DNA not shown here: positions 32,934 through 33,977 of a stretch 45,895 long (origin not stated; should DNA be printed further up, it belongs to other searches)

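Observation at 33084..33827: RpoK (Rpb6 homolog) carrying a eukaryote-like acidic N-terminal tail plus an HhH motif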

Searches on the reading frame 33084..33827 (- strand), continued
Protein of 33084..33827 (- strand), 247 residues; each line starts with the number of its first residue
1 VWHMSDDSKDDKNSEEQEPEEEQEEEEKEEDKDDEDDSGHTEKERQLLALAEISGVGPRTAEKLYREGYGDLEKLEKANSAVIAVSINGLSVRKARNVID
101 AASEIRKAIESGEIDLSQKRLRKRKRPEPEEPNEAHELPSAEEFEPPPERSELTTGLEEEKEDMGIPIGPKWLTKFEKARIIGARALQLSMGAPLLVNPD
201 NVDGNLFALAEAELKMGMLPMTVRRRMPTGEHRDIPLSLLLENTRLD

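Call 22: search_solved_structures(query=A1, max_evalue=0.01, show_alignments=3)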
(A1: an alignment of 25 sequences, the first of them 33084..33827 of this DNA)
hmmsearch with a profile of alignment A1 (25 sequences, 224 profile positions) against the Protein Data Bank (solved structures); distinct sequences matched with E-value up to 0.01: 100 (the best 60 are shown).
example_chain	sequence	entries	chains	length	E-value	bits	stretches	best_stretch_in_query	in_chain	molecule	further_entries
2y0s_I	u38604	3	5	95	9.7e-21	77.9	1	147-213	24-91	DNA-DIRECTED RNA POLYMERASE SUBUNIT K | DNA-DIRECTED RNA POLYMERASE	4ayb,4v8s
2pmz_K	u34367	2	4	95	1.3e-20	77.5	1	143-213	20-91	DNA-directed RNA polymerase subunit K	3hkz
2waq_K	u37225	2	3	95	1.3e-20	77.4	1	144-213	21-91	DNA-DIRECTED RNA POLYMERASE RPO6 SUBUNIT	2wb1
36rp_K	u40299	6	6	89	5.2e-19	72.2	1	150-214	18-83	DNA-directed RNA polymerase subunit Rpo6 | DNA-directed RNA polymerase subunit K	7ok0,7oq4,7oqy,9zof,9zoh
8hil_F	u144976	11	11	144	8.2e-18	68.3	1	147-217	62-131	DNA-directed RNA polymerases I, II, and III subunit RPABC2 | DNA-directed RNA polymerase RpoA/D/Rpb3-type domain-containing protein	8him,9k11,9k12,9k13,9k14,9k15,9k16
7eu0_F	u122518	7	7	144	9e-18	68.2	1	147-217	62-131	DNA-directed RNA polymerases II, IV and V subunit 6A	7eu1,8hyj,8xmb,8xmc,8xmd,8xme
5x4z_F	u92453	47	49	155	2.3e-17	66.8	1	149-214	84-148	RNA polymerase subunit ABC23, common to RNA polymerases I, II, and III | DNA-directed RNA polymerases I, II, and III subunit RPABC2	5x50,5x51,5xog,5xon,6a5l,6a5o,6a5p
3h0g_F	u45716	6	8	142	2.8e-17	66.6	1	149-217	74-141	DNA-directed RNA polymerases I, II, and III subunit RPABC2 | RNA polymerase II subunit Rpb6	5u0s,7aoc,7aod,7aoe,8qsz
21jg_A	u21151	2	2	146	3e-17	66.5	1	149-217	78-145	DNA-directed RNA polymerases I, II, and III subunit RPABC2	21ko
9eh1_F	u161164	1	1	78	7.3e-17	65.2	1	148-217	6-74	DNA-directed RNA polymerases I, II, and III subunit RPABC2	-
3j0k_F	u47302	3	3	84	9.4e-17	64.8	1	149-218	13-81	DNA-directed RNA polymerases I, II, and III 23 kDa polypeptide | DNA-directed RNA polymerase II subunit RPABC2 | DNA-DIRECTED RNA POLYMERASES I, II, AND III SUB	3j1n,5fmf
5ip7_F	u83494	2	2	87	9.8e-17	64.8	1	149-218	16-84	DNA-directed RNA polymerases I, II, and III subunit RPABC2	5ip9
29tk_F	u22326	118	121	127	1.1e-16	64.7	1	145-217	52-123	DNA-directed RNA polymerases I, II, and III subunit RPABC2 | DNA-DIRECTED RNA POLYMERASES I, II, AND III SUBUNIT RPABC1 | RNA polymerase II subunit F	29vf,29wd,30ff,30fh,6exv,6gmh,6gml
1qkl_A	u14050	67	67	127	1.1e-16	64.6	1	145-217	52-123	DNA-DIRECTED RNA POLYMERASE II 14.4 KD POLYPEPTIDE | DNA-directed RNA polymerases I, II, and III subunit RPABC2 | DNA-directed RNA polymerase II subunit RPB6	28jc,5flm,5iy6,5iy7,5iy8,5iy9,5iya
7dth_A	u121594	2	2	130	1.1e-16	64.6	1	145-217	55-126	DNA-directed RNA polymerases I, II, and III subunit RPABC2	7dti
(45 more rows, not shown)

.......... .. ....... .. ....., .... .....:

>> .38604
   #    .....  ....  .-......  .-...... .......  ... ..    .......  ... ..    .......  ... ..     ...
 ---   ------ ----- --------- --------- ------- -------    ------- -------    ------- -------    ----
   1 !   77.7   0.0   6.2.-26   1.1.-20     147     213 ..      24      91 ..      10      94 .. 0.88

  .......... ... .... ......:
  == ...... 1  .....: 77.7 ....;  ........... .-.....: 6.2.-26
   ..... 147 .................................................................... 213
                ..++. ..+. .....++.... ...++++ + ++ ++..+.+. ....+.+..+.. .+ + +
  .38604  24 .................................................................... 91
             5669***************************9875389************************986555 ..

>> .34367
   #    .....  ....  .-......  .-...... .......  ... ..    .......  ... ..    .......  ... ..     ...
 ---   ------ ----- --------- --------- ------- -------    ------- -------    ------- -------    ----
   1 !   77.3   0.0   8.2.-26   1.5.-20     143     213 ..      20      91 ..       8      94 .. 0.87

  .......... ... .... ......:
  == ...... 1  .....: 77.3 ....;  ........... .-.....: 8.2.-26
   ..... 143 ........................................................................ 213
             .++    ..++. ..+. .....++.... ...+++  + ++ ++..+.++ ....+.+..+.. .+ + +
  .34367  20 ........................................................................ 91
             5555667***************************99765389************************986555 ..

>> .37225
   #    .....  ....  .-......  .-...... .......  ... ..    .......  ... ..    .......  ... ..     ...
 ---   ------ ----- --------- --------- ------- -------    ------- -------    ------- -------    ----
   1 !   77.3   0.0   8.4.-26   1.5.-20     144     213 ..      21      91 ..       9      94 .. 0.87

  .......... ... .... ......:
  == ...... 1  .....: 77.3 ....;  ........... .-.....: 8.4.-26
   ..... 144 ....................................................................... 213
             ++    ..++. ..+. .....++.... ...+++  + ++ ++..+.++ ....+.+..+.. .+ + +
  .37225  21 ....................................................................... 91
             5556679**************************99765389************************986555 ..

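Call 23: search_protein_representatives(alignment_id=A1)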
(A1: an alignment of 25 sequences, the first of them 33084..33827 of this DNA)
Query: 25 sequences, 224 profile positions. Proteins with E-value up to 0.001 (for the whole library): 4081; up to 1e-10: 661; up to 1e-30: 8. The best 150 are listed.
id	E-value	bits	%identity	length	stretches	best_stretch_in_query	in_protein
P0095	6.5e-94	330.3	-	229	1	1-224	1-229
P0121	1.9e-86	305.9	-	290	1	13-224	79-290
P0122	5.3e-72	258.7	-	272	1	14-223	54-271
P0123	4.6e-67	242.5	-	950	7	15-82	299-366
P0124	7.7e-40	153.5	-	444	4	22-83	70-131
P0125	1.0e-37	146.5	-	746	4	1-85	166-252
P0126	3.2e-37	144.9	-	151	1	135-224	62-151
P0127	1.5e-32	129.6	-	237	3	140-217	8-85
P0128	3.8e-30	121.8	-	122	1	1-109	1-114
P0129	4.3e-29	118.3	-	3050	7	21-82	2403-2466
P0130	2.0e-27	112.9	-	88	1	34-119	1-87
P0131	1.9e-26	109.6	-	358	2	17-115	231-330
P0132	4.9e-26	108.3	-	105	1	145-219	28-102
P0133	7.2e-26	107.8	-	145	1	138-219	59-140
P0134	9.4e-26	107.4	-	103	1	135-219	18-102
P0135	3.6e-25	105.5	-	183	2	133-217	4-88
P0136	7.4e-25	104.5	-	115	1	122-220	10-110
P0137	1.3e-24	103.7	-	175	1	74-215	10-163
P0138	2.9e-24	102.5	-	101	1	144-222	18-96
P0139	4.8e-24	101.8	-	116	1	135-223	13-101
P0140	8.5e-24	101.0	-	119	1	145-221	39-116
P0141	9.5e-24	100.9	-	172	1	70-216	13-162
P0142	4.9e-23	98.5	-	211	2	19-121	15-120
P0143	5.4e-23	98.4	-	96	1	140-218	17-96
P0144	8.4e-23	97.8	-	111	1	137-218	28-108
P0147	1.6e-22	96.9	-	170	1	105-219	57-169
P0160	3.7e-21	92.4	-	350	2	2-126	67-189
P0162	5.6e-21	91.8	-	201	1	69-215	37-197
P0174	7.3e-20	88.2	-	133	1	6-120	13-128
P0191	1.1e-18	84.3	-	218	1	97-215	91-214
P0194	1.3e-18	84.0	-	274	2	6-85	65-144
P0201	4.5e-18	82.3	-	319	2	16-112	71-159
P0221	5.8e-17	78.7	-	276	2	9-88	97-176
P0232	1.7e-16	77.2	-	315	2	7-89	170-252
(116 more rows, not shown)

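Call 26: predict_structure(alignment_id=A1)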
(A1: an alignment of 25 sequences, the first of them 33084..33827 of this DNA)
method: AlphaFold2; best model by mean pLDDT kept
length: 247 residues; sequences in the alignment: 25
mean_pLDDT: 68.7   pTM: 0.33
mean pLDDT of the five models: 68.7, 68.0, 68.0, 66.9, 66.7
residues with pLDDT >= 90: 2; 70-90: 141; 50-70: 58; < 50: 46
segments of 3 or more residues with pLDDT < 50: 1-3, 5-40, 245-247
pLDDT, mean of each block of 10 residues (from residue 1): 39 36 33 36 77 80 85 83 83 87 82 65 58 66 71 64 56 71 88 87 83 79 75 76 54
secondary structure, 60 per line:
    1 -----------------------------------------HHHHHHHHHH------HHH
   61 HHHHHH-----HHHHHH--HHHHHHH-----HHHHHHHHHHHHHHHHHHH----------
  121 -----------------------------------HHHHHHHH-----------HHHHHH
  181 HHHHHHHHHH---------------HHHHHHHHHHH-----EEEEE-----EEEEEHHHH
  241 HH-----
elements in order: H42-51 H58-66 H72-77 H80-86 H92-110 H156-163 H175-190 H206-216 E222-226 E232-236 H237-242

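Call 27: list_cluster_members(proteins=[P0121, P0122, P0126, P0127, P0135, P0137, P0141, P0162, P0191, P0174])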
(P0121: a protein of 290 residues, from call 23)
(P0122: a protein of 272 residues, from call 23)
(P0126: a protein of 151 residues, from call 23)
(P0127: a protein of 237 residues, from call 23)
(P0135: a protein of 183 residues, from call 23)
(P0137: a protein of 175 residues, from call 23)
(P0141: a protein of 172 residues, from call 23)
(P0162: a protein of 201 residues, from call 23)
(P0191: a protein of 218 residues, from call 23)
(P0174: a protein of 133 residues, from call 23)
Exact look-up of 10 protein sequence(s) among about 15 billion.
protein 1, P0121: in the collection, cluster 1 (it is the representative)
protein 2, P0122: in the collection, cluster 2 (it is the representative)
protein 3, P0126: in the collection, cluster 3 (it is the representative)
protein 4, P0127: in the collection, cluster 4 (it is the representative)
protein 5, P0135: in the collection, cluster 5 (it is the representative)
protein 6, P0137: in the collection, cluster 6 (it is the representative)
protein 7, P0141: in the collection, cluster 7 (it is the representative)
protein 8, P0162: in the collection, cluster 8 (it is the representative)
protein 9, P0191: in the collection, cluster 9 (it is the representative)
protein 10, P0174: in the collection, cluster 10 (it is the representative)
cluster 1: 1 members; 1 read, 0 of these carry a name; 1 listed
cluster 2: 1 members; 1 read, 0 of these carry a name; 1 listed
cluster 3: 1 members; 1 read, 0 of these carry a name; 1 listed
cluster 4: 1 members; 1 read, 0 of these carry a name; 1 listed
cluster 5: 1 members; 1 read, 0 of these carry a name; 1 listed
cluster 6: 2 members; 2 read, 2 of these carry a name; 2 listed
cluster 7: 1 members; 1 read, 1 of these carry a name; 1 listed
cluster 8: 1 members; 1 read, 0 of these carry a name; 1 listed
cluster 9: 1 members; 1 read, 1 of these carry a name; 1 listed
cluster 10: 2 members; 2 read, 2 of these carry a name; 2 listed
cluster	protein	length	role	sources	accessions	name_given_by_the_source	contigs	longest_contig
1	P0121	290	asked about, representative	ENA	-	-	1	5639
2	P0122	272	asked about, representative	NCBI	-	-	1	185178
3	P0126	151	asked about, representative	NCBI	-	-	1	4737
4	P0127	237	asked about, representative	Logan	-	-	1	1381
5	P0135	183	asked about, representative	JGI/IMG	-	-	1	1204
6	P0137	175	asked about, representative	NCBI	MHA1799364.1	MAG: DNA-directed RNA polymerase subunit K [Candidatus Helarchaeota archaeon]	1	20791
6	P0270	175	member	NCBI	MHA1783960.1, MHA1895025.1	MAG: DNA-directed RNA polymerase subunit K [Candidatus Helarchaeota archaeon]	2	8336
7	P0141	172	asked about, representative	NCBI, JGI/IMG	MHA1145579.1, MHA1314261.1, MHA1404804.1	MAG: DNA-directed RNA polymerase subunit K [Candidatus Helarchaeota archaeon]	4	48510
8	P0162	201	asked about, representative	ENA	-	-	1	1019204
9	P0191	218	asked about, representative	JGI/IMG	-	DNA-directed RNA polymerase I, II, and III subunit RPABC2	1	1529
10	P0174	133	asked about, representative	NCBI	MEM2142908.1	MAG: helix-hairpin-helix domain-containing protein, partial [Candidatus Thorarchaeota ...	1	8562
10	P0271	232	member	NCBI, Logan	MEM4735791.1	MAG: DNA-directed RNA polymerase subunit K [Candidatus Thorarchaeota archaeon]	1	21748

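Call 28: find_encoding_contigs(protein=P0127, flank=5000, max_places=3)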
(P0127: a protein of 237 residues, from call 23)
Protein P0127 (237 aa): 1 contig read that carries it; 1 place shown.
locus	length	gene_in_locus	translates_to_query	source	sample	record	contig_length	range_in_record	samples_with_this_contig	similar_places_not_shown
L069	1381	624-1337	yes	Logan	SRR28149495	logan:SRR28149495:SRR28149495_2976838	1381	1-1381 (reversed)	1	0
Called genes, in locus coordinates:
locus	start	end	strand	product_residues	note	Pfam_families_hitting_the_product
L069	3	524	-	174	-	?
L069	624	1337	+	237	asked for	PF01192:RNA_pol_Rpb6, PF22357:AF1548-like_C (faint), PF12826:HHH_2 (faint), PF00570:HRDC (faint), PF14520:HHH_5, PF00633:HHH (weak), PF14520:HHH_5, PF00633:HHH (weak), +4 more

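Call 29: find_encoding_contigs(protein=P0122, flank=6000, max_places=3)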
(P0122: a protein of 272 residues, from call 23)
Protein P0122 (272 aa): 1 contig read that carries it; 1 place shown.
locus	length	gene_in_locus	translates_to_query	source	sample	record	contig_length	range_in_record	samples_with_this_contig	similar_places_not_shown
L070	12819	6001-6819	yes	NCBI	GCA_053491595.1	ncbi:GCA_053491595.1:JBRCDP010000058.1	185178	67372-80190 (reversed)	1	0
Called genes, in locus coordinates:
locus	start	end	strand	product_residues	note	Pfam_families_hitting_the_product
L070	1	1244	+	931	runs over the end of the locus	PF20473:MmeI_Mtase (weak), PF07669:Eco57I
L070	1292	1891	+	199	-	-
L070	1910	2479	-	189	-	PF13238:AAA_18, PF13207:AAA_17 (weak)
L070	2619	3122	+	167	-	PF13527:Acetyltransf_9, PF00583:Acetyltransf_1, PF13420:Acetyltransf_4, PF13673:Acetyltransf_10, PF13508:Acetyltransf_7, PF08445:FR47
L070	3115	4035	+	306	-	PF01937:ARMT1-like_dom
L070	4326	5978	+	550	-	PF00118:Cpn60_TCP1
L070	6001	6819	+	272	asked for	PF14520:HHH_5, PF01192:RNA_pol_Rpb6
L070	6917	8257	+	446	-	PF02308:MgtC, PF13194:DUF4010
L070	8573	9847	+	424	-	PF13393:tRNA-synt_His, PF03129:HGTP_anticodon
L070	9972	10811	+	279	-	PF01875:Memo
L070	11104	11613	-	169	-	-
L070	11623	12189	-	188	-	PF13302:Acetyltransf_3 (weak), PF13420:Acetyltransf_4, PF00583:Acetyltransf_1, PF13673:Acetyltransf_10, PF13508:Acetyltransf_7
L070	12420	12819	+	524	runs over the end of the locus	-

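Call 30: find_encoding_contigs(protein=P0126, flank=5000, max_places=3)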
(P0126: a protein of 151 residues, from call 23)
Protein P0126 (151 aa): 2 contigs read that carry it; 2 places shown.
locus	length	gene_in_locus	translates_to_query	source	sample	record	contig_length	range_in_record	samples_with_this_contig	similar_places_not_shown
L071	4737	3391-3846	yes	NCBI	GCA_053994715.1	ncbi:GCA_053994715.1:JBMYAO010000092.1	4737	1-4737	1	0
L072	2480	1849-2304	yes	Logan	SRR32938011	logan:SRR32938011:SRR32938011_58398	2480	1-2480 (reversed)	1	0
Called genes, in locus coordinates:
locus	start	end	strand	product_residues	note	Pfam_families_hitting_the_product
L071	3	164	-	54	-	?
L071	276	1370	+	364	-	-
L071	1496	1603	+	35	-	-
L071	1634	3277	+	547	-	PF00118:Cpn60_TCP1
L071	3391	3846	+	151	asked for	PF01192:RNA_pol_Rpb6 (weak)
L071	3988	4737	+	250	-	?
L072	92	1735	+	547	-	PF00118:Cpn60_TCP1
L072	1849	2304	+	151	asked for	PF01192:RNA_pol_Rpb6 (weak)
